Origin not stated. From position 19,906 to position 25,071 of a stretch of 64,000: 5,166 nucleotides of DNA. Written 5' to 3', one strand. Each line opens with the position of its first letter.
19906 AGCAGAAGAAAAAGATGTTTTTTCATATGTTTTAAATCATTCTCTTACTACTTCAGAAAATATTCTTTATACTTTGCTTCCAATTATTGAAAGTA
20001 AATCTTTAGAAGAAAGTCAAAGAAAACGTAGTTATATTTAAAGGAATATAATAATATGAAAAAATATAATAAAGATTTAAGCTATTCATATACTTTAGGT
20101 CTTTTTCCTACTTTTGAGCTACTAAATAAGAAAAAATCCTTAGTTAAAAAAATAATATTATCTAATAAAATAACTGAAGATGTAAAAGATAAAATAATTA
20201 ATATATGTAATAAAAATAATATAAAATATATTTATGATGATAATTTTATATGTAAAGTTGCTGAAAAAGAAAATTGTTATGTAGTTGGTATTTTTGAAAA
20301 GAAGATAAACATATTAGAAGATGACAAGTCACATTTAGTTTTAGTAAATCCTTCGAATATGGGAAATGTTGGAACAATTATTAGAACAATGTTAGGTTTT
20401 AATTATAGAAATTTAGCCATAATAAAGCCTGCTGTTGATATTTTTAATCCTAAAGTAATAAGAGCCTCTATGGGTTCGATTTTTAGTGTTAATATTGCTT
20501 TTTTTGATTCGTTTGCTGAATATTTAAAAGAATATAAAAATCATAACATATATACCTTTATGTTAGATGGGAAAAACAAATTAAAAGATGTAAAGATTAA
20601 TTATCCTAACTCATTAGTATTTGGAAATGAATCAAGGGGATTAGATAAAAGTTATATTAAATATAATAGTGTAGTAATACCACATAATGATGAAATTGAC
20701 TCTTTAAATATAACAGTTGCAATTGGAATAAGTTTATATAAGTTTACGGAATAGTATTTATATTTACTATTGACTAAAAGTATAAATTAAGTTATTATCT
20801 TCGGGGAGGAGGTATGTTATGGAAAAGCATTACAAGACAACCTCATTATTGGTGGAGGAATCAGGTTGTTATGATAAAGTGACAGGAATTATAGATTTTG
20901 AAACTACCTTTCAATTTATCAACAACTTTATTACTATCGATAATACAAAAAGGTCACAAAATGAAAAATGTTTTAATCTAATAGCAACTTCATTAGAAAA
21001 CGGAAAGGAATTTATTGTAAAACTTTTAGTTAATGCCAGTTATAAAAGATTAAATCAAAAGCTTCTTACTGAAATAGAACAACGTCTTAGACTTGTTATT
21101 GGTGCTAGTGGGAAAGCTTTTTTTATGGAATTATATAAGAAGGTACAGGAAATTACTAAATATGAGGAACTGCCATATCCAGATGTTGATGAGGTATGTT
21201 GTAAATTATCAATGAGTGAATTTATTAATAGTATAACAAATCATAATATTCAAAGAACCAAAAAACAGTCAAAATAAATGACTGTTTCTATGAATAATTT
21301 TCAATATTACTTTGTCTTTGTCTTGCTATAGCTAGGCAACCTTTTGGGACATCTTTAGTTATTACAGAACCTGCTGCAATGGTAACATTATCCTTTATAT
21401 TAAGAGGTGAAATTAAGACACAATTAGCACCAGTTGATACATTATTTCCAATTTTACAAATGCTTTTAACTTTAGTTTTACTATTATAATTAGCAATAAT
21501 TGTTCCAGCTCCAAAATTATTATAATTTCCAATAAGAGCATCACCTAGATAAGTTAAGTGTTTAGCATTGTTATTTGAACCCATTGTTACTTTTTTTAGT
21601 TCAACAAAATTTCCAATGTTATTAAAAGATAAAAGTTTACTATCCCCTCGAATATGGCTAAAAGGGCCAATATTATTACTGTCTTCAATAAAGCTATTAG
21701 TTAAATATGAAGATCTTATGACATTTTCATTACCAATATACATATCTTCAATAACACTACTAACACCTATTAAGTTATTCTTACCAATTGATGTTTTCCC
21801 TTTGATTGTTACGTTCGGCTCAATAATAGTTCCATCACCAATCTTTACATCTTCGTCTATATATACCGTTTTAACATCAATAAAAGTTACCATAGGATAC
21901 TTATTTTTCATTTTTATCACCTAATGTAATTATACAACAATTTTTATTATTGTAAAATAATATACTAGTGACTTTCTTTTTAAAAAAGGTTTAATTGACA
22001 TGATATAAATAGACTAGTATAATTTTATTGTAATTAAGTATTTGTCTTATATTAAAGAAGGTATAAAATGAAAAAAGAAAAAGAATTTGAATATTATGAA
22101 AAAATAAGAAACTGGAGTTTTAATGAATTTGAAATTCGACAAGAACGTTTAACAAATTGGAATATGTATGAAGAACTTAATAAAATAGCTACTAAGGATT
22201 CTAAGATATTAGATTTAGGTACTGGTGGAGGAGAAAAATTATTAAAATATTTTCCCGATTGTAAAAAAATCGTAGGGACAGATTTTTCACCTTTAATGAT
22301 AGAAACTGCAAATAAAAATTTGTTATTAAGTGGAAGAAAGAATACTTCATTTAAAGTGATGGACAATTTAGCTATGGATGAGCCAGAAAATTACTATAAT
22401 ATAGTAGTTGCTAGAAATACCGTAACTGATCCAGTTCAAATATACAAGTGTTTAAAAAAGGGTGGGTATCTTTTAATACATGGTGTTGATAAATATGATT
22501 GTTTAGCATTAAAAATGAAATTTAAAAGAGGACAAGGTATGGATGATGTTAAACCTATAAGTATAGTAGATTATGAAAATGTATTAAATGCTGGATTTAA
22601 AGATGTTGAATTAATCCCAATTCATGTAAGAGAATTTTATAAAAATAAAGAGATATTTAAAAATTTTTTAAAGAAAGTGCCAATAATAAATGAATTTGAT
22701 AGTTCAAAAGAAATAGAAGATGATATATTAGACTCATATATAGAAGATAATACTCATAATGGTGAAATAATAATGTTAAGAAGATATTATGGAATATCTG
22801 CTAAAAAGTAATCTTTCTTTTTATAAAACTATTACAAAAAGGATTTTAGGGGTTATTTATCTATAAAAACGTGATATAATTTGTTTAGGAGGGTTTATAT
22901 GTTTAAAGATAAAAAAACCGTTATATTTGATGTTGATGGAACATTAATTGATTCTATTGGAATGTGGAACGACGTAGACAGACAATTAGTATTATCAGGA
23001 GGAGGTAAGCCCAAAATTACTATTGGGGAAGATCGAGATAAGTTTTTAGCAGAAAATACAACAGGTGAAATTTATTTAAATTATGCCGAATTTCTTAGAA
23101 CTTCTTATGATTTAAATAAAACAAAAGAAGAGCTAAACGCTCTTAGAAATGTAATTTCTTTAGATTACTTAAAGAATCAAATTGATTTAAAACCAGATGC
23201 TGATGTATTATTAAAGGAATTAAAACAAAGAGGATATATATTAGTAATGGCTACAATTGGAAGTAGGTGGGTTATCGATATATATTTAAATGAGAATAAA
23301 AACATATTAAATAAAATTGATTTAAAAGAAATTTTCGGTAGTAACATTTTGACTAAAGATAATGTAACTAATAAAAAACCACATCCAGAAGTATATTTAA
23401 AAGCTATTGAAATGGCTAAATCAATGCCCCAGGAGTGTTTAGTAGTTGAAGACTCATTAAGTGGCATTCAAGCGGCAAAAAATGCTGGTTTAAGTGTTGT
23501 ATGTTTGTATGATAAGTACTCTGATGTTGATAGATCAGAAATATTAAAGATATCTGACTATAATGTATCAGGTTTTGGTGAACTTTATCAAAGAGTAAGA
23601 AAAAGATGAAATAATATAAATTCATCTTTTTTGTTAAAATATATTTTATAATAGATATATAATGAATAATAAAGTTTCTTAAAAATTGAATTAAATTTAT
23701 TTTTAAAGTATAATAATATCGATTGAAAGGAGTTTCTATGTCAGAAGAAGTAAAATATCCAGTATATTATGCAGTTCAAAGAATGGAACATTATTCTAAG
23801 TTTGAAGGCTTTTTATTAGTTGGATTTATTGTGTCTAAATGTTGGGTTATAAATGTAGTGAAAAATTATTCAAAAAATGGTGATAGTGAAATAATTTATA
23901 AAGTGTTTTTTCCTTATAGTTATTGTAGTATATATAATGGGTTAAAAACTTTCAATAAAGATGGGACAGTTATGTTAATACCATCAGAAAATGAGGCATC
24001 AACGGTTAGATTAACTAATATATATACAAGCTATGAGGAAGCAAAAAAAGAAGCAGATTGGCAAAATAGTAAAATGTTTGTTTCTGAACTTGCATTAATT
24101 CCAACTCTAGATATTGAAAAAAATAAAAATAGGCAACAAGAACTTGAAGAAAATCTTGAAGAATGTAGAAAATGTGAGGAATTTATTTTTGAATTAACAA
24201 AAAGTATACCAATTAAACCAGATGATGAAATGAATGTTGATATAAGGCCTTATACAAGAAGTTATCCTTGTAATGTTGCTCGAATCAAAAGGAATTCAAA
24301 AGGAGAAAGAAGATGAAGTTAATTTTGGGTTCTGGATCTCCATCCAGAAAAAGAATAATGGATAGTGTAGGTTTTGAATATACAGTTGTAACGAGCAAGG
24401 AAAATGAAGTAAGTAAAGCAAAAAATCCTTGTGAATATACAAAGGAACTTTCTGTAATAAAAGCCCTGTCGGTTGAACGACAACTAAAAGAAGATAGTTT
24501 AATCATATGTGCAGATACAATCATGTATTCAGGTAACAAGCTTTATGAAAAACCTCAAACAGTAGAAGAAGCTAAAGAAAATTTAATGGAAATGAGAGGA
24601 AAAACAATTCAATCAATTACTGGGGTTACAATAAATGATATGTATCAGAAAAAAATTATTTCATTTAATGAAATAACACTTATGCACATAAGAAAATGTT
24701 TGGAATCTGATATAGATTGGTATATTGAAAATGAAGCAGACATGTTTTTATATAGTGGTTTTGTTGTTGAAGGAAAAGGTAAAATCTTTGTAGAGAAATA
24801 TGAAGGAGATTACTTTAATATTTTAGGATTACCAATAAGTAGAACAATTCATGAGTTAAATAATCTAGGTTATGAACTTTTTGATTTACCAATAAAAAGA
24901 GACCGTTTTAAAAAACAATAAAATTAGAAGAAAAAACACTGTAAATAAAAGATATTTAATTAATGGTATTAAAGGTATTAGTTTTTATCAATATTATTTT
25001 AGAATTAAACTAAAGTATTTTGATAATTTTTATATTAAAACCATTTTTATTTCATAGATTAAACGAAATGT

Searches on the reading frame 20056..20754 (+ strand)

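Call 88: search_protein_families(library=pfam, proteins=[window:20056-20754:+], max_evalue=0.0001)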
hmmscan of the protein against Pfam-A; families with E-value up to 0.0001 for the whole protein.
window:20056-20754:+ (232 aa): 1 family
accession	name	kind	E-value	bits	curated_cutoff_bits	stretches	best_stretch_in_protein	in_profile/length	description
PF00588.24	SpoU_methylase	-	9.2e-32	110.5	29.7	1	93-228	3-142/142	SpoU rRNA Methylase family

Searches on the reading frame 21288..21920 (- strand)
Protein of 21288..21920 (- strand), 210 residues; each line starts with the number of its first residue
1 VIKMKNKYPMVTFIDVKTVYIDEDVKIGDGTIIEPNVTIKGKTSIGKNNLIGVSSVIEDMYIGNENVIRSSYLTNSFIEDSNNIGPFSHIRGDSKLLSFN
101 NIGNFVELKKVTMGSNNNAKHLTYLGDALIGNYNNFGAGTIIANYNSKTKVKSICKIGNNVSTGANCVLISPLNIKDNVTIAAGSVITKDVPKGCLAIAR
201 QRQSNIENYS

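Call 88: search_protein_families(library=pfam, proteins=[window:21288-21920:-], max_evalue=0.0001)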
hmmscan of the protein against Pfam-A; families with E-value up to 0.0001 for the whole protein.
window:21288-21920:- (210 aa): 3 families
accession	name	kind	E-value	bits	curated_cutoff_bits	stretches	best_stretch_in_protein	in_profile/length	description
PF00132.30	Hexapep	-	2.7e-24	84.2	27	2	155-189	2-36/36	Bacterial transferase hexapeptide (six repeats)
PF25084.1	LbH_EIF2B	-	3.1e-09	37.2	54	1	18-82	3-68/105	EIF2B subunit epsilon LbH domain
PF14602.12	Hexapep_2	-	7.9e-08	32.3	27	1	156-189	3-34/34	Hexapeptide repeat of succinyl-transferase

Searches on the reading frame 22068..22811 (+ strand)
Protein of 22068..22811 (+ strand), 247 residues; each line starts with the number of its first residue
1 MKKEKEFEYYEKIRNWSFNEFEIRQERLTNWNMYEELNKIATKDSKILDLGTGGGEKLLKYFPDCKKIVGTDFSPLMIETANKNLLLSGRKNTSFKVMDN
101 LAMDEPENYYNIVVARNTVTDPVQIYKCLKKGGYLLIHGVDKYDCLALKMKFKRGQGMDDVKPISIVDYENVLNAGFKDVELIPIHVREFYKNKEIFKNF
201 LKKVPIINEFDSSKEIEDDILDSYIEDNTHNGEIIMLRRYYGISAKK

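Call 88: search_protein_families(library=pfam, proteins=[window:22068-22811:+], max_evalue=0.0001)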
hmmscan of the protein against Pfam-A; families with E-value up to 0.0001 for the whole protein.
window:22068-22811:+ (247 aa): 6 families
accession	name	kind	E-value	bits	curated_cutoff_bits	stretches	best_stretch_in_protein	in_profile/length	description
PF13847.12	Methyltransf_31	-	2.2e-11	44.1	27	1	42-141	2-113/145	Methyltransferase domain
PF13649.12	Methyltransf_25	-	2.1e-09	38.4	27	1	47-133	1-97/97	Methyltransferase domain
PF13489.12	Methyltransf_23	-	8.7e-09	35.8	27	1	39-155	15-132/164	Methyltransferase domain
PF08241.18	Methyltransf_11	-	7.3e-07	30.2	21.2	1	48-137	1-95/95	Methyltransferase domain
PF08242.18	Methyltransf_12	-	3.8e-06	28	30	1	48-119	1-75/98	Methyltransferase domain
PF06325.19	PrmA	-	1.7e-05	24.9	22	1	36-140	154-261/296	Ribosomal protein L11 methyltransferase (PrmA)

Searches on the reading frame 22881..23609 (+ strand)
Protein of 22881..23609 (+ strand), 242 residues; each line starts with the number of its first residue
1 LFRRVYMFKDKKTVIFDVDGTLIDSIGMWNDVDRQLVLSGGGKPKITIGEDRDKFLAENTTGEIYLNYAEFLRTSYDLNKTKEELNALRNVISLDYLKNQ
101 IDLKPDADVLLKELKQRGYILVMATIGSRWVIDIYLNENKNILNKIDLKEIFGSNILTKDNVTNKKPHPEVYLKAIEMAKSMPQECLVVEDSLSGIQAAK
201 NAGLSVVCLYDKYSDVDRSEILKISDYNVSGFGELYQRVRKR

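Call 88: search_protein_families(library=pfam, proteins=[window:22881-23609:+], max_evalue=0.0001)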
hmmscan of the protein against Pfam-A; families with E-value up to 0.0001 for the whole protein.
window:22881-23609:+ (242 aa): 3 families
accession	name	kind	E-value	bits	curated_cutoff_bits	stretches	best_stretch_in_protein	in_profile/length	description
PF00702.32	Hydrolase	-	2e-24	87.5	26.4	1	12-203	2-191/191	haloacid dehalogenase-like hydrolase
PF13419.12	HAD_2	-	1.8e-22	80.7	23.8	1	14-207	1-176/178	Haloacid dehalogenase-like hydrolase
PF12710.13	HAD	-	5.9e-05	24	27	1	14-161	1-137/189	haloacid dehalogenase-like hydrolase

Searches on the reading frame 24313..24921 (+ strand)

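Call 88: search_protein_families(library=pfam, proteins=[window:24313-24921:+], max_evalue=0.0001)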
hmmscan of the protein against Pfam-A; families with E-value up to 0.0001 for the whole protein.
window:24313-24921:+ (202 aa): 1 family
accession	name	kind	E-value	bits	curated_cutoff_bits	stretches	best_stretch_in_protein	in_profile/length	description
PF02545.19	Maf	-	1.8e-40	139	27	1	2-184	1-186/187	Maf-like protein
